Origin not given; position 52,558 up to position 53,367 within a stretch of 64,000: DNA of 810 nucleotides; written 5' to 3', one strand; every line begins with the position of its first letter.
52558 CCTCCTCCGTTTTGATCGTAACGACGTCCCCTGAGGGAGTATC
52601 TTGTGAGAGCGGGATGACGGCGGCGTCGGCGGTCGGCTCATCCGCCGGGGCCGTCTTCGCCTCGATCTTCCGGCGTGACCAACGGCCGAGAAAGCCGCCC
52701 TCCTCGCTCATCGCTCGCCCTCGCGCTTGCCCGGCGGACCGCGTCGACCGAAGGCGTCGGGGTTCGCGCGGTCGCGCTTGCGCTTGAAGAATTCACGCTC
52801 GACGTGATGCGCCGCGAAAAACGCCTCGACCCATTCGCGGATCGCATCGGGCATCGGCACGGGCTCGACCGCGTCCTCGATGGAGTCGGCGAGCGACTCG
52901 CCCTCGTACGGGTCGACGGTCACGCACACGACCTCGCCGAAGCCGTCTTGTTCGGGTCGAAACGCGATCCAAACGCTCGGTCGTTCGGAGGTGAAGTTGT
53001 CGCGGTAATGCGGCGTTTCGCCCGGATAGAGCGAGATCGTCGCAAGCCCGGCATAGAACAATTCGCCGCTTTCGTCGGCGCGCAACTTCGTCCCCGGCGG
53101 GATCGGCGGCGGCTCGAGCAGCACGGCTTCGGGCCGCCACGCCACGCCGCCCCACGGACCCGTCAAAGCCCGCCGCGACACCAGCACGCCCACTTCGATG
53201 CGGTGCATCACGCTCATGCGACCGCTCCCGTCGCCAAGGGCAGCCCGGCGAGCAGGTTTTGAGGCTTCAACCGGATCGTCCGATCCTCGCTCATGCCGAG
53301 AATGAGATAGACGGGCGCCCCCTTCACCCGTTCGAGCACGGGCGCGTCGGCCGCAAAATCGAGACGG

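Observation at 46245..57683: Formate dehydrogenase operon carries a five-gene block of unknown function and faces a divergent polyferredoxin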

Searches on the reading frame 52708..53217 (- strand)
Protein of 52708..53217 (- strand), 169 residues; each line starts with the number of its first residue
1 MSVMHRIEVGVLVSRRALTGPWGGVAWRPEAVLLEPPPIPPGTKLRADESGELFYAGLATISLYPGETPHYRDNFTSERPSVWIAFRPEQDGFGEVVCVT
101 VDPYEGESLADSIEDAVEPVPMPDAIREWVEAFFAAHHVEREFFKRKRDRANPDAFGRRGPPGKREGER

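Call 4: search_protein_families(library=pfam, proteins=[window:52708-53217:-], max_evalue=0.01)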
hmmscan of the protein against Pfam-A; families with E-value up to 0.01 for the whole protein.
window:52708-53217:- (169 aa): 1 family
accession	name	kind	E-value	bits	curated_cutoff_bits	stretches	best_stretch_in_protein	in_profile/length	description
PF11749.13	DUF3305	-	4.9e-38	131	25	1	8-147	1-140/140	Protein of unknown function (DUF3305)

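Call 5: search_protein_families(library=ncbifam, proteins=[window:52708-53217:-], max_evalue=0.01)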
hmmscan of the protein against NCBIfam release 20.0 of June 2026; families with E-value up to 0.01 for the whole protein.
window:52708-53217:- (169 aa): 1 family
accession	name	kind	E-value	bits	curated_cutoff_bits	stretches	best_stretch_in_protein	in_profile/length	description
NF011058.0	PRK14489.1-3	exception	7.5e-20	70.8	820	1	8-160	220-375/382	molybdenum cofactor guanylyltransferase MobA, DUF3305 domain-containing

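Call 16: search_dna_similar(query=window:52708-53217:-, collection=plasmids, mode=protein, max_evalue=0.001, max_rows=40, rows=spread)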
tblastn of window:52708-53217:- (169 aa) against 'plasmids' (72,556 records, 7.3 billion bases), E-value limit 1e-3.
Records with a match: 88; places in all: 88; records where one place covers at least 80% of the query: 88.
Best place of each record, by identity: <60% 88.
By first word of the organism name: Pseudosulfitobacter 47; Sulfitobacter 14; Azospirillum 10; Sinorhizobium 5; Bradyrhizobium 3; Sagittula 3; Alloyangia 2; Methylobacterium 1; Microvirga 1; Salipiger 1; and 1 more.
By predicted mobility (MOB-suite, as given by PLSDB): non-mobilizable 83; mobilizable 3; conjugative 2.
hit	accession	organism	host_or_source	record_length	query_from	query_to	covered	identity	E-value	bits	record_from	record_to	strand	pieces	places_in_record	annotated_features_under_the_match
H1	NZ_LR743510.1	Methylobacterium bullatum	-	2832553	6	156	89%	51.7%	4e-40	150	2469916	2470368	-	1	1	none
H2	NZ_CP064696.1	Bradyrhizobium sp. 184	Acmispon strigosus,cell culture,root ...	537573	4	156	91%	45.5%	5e-32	127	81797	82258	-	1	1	DUF3305 domain-containing protein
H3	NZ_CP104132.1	Sinorhizobium sp. K101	Phaseolus vulgaris,cell ...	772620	8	156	88%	45.3%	5e-31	124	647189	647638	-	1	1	DUF3305 domain-containing protein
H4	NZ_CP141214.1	Sinorhizobium meliloti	alfalfa,Isolate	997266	8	156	88%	45.3%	1e-30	123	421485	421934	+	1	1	DUF3305 domain-containing protein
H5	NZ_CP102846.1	Microvirga terrae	soil,soil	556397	8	151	85%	45.1%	7e-31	124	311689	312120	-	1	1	none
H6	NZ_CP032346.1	Azospirillum brasilense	soil sample,Agricultural field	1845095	6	156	89%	37.9%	5e-24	104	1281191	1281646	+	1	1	record has no annotation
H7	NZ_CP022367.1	Azospirillum sp. TSH58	single cell,paddy soils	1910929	6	156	89%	37.9%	9e-24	103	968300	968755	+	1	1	record has no annotation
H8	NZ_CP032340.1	Azospirillum brasilense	soil sample,Agricultural field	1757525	6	156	89%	37.9%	5e-23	101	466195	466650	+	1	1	none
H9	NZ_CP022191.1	Alloyangia pacifica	cell culture,oil-contaminated sediment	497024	9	155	87%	38.0%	4e-18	87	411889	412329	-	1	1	DUF3305 domain-containing protein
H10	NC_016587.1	Azospirillum lipoferum 4B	-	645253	20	156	81%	38.6%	1e-17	86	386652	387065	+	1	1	DUF3305 domain-containing protein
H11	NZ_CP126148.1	Sagittula sp. MA-2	Cell culture,Coastal seawater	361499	9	154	86%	35.1%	9e-15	78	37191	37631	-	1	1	DUF3305 domain-containing protein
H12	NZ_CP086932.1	Pseudosulfitobacter pseudonitzschiae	Skeletonema costatum,The surface ...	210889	4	154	89%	31.7%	1e-12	72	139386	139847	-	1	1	DUF3305 domain-containing protein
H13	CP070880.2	Pseudosulfitobacter pseudonitzschiae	Skeletonema costatum,The surface ...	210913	4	154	89%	31.7%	1e-12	72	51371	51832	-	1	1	DUF3305 domain-containing protein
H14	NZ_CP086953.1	Pseudosulfitobacter pseudonitzschiae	Skeletonema costatum,The surface ...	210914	4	154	89%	31.7%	1e-12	72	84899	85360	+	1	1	DUF3305 domain-containing protein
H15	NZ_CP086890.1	Pseudosulfitobacter pseudonitzschiae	Skeletonema costatum,The surface ...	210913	4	154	89%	31.7%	1e-12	72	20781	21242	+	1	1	DUF3305 domain-containing protein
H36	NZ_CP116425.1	Sulfitobacter faviae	Hexacorallia,culture,Cold water coral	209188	3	145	85%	28.1%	5e-8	58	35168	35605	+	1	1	DUF3305 domain-containing protein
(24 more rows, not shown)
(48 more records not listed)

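Call 17: get_annotated_region(hit=H4, flank=12000)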
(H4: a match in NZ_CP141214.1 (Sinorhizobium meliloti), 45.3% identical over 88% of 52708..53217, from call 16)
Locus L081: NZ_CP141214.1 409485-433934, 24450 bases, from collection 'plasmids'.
description: Sinorhizobium meliloti strain LMB1 plasmid pB, complete sequence
organism: Sinorhizobium meliloti (NCBI taxid 382)
taxonomy: Bacteria; Pseudomonadota; Alphaproteobacteria; Hyphomicrobiales; Rhizobiaceae; Sinorhizobium; Sinorhizobium meliloti
host: -; source: alfalfa,Isolate; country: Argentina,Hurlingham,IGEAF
typing (MOB-suite, as given by PLSDB): conjugative; relaxase MOBQ; mating-pair formation MPF_T
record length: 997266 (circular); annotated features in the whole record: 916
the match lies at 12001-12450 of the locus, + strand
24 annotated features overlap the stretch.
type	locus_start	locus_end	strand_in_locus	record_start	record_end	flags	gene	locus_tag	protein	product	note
CDS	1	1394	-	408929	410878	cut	-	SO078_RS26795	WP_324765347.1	molybdopterin biosynthesis protein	GO:0032324 - molybdopterin cofactor biosynthetic process [Evidence IEA]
CDS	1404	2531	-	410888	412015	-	-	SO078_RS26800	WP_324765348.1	molybdopterin-binding protein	-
CDS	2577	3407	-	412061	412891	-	-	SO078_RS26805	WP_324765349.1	extracellular solute-binding protein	-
CDS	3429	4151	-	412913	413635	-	-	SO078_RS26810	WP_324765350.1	ATP-binding cassette domain-containing protein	-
CDS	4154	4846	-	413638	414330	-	-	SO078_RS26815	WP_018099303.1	ABC transporter permease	GO:0055085 - transmembrane transport [Evidence IEA]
CDS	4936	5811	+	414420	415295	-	-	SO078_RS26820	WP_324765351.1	helix-turn-helix transcriptional regulator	-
CDS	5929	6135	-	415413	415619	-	-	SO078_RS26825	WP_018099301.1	DUF6494 family protein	-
CDS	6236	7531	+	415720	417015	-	-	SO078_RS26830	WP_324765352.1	hypothetical protein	-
CDS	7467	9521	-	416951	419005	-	-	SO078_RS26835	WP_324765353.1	4Fe-4S binding protein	-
CDS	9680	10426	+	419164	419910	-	-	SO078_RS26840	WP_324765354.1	biotin/lipoate--protein ligase family protein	GO:0036211 - protein modification process [Evidence IEA]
CDS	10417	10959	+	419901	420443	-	-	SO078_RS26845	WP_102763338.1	DUF6505 family protein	-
CDS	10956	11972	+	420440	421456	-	-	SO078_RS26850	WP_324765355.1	DUF6352 family protein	-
CDS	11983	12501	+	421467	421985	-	-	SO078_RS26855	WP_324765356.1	DUF3305 domain-containing protein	-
CDS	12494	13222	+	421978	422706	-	-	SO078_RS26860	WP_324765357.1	DUF3306 domain-containing protein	-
CDS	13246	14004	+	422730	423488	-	-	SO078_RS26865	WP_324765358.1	molecular chaperone TorD family protein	-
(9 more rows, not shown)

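Call 18: get_annotated_region(hit=H10, flank=12000)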
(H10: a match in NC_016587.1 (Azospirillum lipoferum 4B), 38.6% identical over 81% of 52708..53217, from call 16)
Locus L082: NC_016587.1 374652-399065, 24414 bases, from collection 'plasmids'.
description: Azospirillum lipoferum 4B plasmid AZO_p4, complete sequence
organism: Azospirillum lipoferum 4B (NCBI taxid 862719)
taxonomy: Bacteria; Pseudomonadota; Alphaproteobacteria; Rhodospirillales; Azospirillaceae; Azospirillum; Azospirillum lipoferum; Azospirillum lipoferum 4B
host: -; source: -; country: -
typing (MOB-suite, as given by PLSDB): non-mobilizable
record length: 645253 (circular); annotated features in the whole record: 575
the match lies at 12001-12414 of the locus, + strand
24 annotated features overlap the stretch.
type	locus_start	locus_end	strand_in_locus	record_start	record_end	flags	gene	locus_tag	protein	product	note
CDS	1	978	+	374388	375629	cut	-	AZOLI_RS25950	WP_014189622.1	glycosyltransferase family 4 protein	-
CDS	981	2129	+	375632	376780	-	-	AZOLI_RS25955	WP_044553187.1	glycosyltransferase family 4 protein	-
CDS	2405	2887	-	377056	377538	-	-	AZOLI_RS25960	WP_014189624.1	Lrp/AsnC family transcriptional regulator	-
CDS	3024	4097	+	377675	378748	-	hppD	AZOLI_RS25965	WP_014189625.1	4-hydroxyphenylpyruvate dioxygenase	GO:0006559 - L-phenylalanine catabolic process [Evidence IEA]; GO:0006572 - tyrosine catabolic process [Evidence IEA]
CDS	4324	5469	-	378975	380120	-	-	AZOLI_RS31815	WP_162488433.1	hypothetical protein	-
CDS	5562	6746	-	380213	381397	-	-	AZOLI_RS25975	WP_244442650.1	AI-2E family transporter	GO:1905887 - autoinducer AI-2 transmembrane transport [Evidence IEA]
CDS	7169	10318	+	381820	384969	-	-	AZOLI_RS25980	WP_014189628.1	carbohydrate-binding domain-containing protein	-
CDS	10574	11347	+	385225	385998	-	-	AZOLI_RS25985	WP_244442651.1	phytochelatin synthase family protein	GO:0046938 - phytochelatin biosynthetic process [Evidence IEA]; GO:0010038 - response to metal ion [Evidence IEA]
CDS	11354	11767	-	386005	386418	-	-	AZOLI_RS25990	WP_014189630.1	hypothetical protein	-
CDS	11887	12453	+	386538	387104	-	-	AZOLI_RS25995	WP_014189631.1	DUF3305 domain-containing protein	-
CDS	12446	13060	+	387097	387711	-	-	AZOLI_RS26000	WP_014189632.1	DUF3306 domain-containing protein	-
CDS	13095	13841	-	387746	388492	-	-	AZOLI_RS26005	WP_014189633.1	glucose 1-dehydrogenase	-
CDS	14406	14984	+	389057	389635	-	-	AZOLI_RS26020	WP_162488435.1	hypothetical protein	-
CDS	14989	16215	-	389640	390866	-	-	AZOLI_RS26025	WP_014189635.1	PepSY-associated TM helix domain-containing protein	-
CDS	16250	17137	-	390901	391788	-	-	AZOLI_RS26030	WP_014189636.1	energy transducer TonB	-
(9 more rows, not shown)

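Call 19: get_annotated_region(hit=H12, flank=12000)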
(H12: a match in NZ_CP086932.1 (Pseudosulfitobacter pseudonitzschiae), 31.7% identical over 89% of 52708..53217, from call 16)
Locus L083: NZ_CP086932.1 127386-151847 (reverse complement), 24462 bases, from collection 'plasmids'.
description: Pseudosulfitobacter pseudonitzschiae strain SC1-30 plasmid P2, complete sequence
organism: Pseudosulfitobacter pseudonitzschiae (NCBI taxid 1402135)
taxonomy: Bacteria; Pseudomonadota; Alphaproteobacteria; Rhodobacterales; Roseobacteraceae; Pseudosulfitobacter; Pseudosulfitobacter pseudonitzschiae
host: -; source: Skeletonema costatum,The surface seawater at the Pearl River Estuary; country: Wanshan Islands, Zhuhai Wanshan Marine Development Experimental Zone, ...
typing (MOB-suite, as given by PLSDB): non-mobilizable
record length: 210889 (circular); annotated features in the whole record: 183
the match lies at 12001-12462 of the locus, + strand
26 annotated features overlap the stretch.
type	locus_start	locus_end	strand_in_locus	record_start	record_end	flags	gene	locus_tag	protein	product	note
CDS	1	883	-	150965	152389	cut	-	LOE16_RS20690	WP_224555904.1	gamma-aminobutyraldehyde dehydrogenase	-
CDS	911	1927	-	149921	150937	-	-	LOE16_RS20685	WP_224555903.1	pyridoxal-phosphate dependent enzyme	-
CDS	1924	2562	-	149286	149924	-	-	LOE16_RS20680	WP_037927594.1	PAS domain-containing protein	-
CDS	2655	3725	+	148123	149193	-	-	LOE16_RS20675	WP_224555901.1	beta-eliminating lyase-related protein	GO:0006520 - amino acid metabolic process [Evidence IEA]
CDS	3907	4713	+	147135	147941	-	dmdD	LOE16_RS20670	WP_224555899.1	methylthioacryloyl-CoA hydratase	-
CDS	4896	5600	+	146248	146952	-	-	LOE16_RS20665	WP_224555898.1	ABC transporter permease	GO:0055085 - transmembrane transport [Evidence IEA]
CDS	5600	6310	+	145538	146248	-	-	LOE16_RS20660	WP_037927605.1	ATP-binding cassette domain-containing protein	-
CDS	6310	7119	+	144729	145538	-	-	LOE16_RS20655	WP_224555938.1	substrate-binding domain-containing protein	-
CDS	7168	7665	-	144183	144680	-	-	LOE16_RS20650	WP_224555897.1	DUF6505 family protein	-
CDS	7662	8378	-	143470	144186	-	-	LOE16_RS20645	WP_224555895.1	biotin/lipoate--protein ligase family protein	-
CDS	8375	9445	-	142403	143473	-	-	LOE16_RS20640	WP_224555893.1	Mrp/NBP35 family ATP-binding protein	-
CDS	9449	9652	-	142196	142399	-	-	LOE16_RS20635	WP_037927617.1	DUF6494 family protein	-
CDS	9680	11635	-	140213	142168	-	-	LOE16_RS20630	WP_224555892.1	4Fe-4S binding protein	-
CDS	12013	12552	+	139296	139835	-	-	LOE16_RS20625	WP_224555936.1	DUF3305 domain-containing protein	-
CDS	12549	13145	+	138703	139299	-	-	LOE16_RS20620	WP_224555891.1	DUF3306 domain-containing protein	-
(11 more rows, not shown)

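Call 21: get_annotated_region(hit=H9, flank=12000)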
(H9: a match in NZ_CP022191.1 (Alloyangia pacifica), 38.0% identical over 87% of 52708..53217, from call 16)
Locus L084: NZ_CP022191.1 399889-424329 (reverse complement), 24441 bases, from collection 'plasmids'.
description: Alloyangia pacifica strain YSBP01 plasmid unnamed1, complete sequence
organism: Alloyangia pacifica (NCBI taxid 311180)
taxonomy: Bacteria; Pseudomonadota; Alphaproteobacteria; Rhodobacterales; Roseobacteraceae; Alloyangia; Alloyangia pacifica
host: -; source: cell culture,oil-contaminated sediment; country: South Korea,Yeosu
typing (MOB-suite, as given by PLSDB): non-mobilizable; replicon rep_cluster_567
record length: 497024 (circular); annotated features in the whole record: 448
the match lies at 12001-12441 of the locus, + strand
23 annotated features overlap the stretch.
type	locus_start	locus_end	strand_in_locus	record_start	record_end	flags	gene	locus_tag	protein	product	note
CDS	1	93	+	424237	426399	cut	-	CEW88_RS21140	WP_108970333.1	gephyrin-like molybdotransferase Glp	-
CDS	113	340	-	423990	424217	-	-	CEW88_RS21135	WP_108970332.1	sulfurtransferase TusA family protein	-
CDS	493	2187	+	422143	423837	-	-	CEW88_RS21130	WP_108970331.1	NAD(P)H-dependent oxidoreductase subunit E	-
CDS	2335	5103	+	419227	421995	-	fdhF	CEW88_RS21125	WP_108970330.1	formate dehydrogenase subunit alpha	GO:0015942 - formate metabolic process [Evidence IEA]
CDS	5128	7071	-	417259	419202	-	-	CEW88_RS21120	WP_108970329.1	HAMP domain-containing sensor histidine kinase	-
CDS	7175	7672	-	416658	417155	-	-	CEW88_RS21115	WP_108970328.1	DUF6505 family protein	-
CDS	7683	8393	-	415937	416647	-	-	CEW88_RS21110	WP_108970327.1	biotin/lipoate--protein ligase family protein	-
CDS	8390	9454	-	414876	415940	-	-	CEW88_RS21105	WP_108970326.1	Mrp/NBP35 family ATP-binding protein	-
CDS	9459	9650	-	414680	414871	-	-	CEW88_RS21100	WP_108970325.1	DUF6494 family protein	-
CDS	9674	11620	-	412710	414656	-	-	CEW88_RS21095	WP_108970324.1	4Fe-4S binding protein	-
CDS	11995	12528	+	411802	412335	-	-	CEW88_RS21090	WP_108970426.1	DUF3305 domain-containing protein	-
CDS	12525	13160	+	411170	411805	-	-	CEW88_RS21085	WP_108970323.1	DUF3306 domain-containing protein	-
CDS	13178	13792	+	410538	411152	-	-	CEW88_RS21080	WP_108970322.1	molecular chaperone TorD family protein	-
CDS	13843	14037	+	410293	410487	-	-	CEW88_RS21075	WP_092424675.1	twin-arginine translocation signal domain-containing protein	-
CDS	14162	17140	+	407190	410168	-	-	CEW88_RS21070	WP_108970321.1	formate dehydrogenase subunit alpha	-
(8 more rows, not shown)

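Call 22: get_annotated_region(hit=H36, flank=12000)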
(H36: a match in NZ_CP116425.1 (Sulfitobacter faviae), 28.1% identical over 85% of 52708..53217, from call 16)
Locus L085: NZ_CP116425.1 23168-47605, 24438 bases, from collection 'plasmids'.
description: Sulfitobacter faviae strain SCSIO W_1865 plasmid unnamed2, complete sequence
organism: Sulfitobacter faviae (NCBI taxid 1775881)
taxonomy: Bacteria; Pseudomonadota; Alphaproteobacteria; Rhodobacterales; Roseobacteraceae; Sulfitobacter; Sulfitobacter faviae
host: -; source: Hexacorallia,culture,Cold water coral; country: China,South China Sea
typing (MOB-suite, as given by PLSDB): non-mobilizable
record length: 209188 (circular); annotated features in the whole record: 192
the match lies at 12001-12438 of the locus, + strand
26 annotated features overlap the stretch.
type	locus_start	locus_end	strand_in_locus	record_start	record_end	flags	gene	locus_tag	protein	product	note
CDS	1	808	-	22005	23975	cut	-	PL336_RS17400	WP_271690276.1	cache domain-containing protein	-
CDS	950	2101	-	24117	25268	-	repC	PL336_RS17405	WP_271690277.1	plasmid replication protein RepC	-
CDS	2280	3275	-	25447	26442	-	repB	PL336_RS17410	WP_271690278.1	plasmid partitioning protein RepB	-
CDS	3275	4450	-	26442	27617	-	repA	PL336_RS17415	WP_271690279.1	plasmid partitioning protein RepA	-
CDS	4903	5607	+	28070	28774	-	-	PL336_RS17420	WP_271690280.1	ABC transporter permease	GO:0055085 - transmembrane transport [Evidence IEA]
CDS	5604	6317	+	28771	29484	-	-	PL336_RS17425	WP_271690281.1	ATP-binding cassette domain-containing protein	-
CDS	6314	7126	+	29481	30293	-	-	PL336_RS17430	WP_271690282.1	substrate-binding domain-containing protein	-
CDS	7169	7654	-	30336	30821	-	-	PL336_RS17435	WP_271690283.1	DUF6505 family protein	-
CDS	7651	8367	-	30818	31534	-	-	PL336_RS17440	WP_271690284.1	biotin/lipoate--protein ligase family protein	-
CDS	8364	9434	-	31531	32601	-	apbC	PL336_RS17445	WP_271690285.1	iron-sulfur cluster carrier protein ApbC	GO:0016226 - iron-sulfur cluster assembly [Evidence IEA]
CDS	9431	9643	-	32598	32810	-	-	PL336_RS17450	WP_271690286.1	DUF6494 family protein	-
CDS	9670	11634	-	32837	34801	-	-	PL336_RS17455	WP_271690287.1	4Fe-4S binding protein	-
CDS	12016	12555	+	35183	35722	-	-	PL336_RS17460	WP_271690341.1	DUF3305 domain-containing protein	-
CDS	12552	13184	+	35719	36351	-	-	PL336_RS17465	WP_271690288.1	DUF3306 domain-containing protein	-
CDS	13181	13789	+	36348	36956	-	-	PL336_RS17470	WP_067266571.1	molecular chaperone TorD family protein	-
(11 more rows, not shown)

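Call 26: get_annotated_region(hit=H8, flank=15000)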
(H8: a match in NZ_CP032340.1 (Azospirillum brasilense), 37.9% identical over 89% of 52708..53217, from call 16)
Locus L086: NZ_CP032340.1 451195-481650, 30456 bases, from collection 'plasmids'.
description: Azospirillum brasilense strain MTCC4038 plasmid p1, complete sequence
organism: Azospirillum brasilense (NCBI taxid 192)
taxonomy: Bacteria; Pseudomonadota; Alphaproteobacteria; Rhodospirillales; Azospirillaceae; Azospirillum; Azospirillum brasilense
host: -; source: soil sample,Agricultural field; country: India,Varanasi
typing (MOB-suite, as given by PLSDB): non-mobilizable; replicon rep_cluster_622
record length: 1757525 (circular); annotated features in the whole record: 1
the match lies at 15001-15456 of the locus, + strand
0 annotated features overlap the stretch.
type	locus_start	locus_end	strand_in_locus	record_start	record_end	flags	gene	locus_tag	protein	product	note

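Call 27: get_annotated_region(hit=H2, flank=12000)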
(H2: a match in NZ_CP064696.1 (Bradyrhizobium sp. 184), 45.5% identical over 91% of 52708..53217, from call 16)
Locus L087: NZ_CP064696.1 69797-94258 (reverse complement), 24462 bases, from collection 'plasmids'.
description: Bradyrhizobium sp. 184 plasmid p184_1, complete sequence
organism: Bradyrhizobium sp. 184 (NCBI taxid 2782653)
taxonomy: Bacteria; Pseudomonadota; Alphaproteobacteria; Hyphomicrobiales; Nitrobacteraceae; Bradyrhizobium; Bradyrhizobium sp. 184
host: -; source: Acmispon strigosus,cell culture,root nodule; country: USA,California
typing (MOB-suite, as given by PLSDB): non-mobilizable
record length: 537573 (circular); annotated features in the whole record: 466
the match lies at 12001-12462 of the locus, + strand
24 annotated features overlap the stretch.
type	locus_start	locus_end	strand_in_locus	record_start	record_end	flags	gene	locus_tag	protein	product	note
CDS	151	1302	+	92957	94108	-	-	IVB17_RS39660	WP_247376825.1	OpgC domain-containing protein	-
CDS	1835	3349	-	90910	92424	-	-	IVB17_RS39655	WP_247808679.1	DUF2235 domain-containing protein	-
CDS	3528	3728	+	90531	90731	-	-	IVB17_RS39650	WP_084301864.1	hypothetical protein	-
CDS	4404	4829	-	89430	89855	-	-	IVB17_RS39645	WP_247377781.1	SgcJ/EcaC family oxidoreductase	-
CDS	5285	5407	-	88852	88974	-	-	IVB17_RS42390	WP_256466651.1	hypothetical protein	-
CDS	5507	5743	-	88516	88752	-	-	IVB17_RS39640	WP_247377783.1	hypothetical protein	-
CDS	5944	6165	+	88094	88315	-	-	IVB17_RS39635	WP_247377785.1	hypothetical protein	-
CDS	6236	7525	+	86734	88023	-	-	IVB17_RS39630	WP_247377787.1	c-type cytochrome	-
CDS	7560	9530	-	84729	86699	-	-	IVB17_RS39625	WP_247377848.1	4Fe-4S binding protein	-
CDS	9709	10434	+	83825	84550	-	-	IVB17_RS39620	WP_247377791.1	biotin/lipoate--protein ligase family protein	-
CDS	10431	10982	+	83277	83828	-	-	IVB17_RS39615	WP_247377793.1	DUF6505 family protein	-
CDS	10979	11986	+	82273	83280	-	-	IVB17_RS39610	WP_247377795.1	DUF6352 family protein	-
CDS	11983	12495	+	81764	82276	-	-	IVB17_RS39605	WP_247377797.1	DUF3305 domain-containing protein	-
CDS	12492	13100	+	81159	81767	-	-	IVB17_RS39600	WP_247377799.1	DUF3306 domain-containing protein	-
CDS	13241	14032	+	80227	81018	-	-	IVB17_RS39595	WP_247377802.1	molecular chaperone TorD family protein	-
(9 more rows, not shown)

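Call 31: search_protein_families(library=pfam, proteins=[L086:10217-12148:-, L086:11035-12756:-, L086:12811-13821:-, L086:12943-13836:+, L086:13836-14675:+, L086:14363-14986:+, L086:8569-9981:-, L086:8557-10002:+, L086:11554-12672:+, L086:7467-8663:-], max_evalue=0.0001)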
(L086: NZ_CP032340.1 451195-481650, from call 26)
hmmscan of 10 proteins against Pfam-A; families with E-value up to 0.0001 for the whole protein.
L086:10217-12148:- (643 aa): 2 families
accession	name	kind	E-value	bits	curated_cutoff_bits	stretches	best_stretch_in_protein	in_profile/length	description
PF01729.25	QRPTase_C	-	5.9e-61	205.5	23.1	1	477-642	1-169/169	Quinolinate phosphoribosyl transferase, C-terminal domain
PF02749.22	QRPTase_N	-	3.1e-17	63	27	1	390-475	1-82/82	Quinolinate phosphoribosyl transferase, N-terminal domain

L086:11035-12756:- (573 aa): 4 families
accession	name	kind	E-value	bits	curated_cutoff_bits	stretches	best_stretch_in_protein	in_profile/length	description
PF00890.30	FAD_binding_2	-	6.4e-76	256.6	20.4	1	45-411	2-414/414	FAD binding domain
PF02910.25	Succ_DH_flav_C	-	9.2e-10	39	20.8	1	461-544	5-90/130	Fumarate reductase flavoprotein C-term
PF07992.20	Pyr_redox_2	-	1.1e-07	32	26.1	0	44-71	2-31/291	Pyridine nucleotide-disulphide oxidoreductase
PF01266.30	DAO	-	8e-07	29.3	27.9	1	45-228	2-204/353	FAD dependent oxidoreductase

L086:12811-13821:- (336 aa): 1 family
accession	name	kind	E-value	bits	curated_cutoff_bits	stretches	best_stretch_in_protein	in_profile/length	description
PF02445.21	NadA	-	3e-111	371.7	27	1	42-331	2-294/295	Quinolinate synthetase A protein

L086:12943-13836:+ (297 aa): 0 families

L086:13836-14675:+ (279 aa): 0 families

L086:14363-14986:+ (207 aa): 1 family
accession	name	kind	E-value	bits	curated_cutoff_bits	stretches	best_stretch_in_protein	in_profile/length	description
PF16917.10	BPL_LplA_LipB_2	-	1.6e-57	194.4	27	1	15-195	1-182/183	Biotin/lipoate A/B protein ligase family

L086:8569-9981:- (470 aa): 0 families

L086:8557-10002:+ (481 aa): 4 families
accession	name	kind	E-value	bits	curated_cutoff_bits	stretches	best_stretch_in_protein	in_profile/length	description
PF03275.19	GLF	-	9.7e-80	267.5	26.3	1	230-427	1-203/203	UDP-galactopyranose mutase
PF13450.12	NAD_binding_8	-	8.9e-19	68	21.9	1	89-157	1-68/68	NAD(P)-binding Rossmann-like domain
PF01266.30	DAO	-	7.1e-05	22.9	27.9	0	86-136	1-48/353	FAD dependent oxidoreductase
PF13454.12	NAD_binding_9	-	8.7e-05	23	21.8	0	89-160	2-71/155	FAD-NAD(P)-binding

L086:11554-12672:+ (372 aa): 0 families

L086:7467-8663:- (398 aa): 0 families
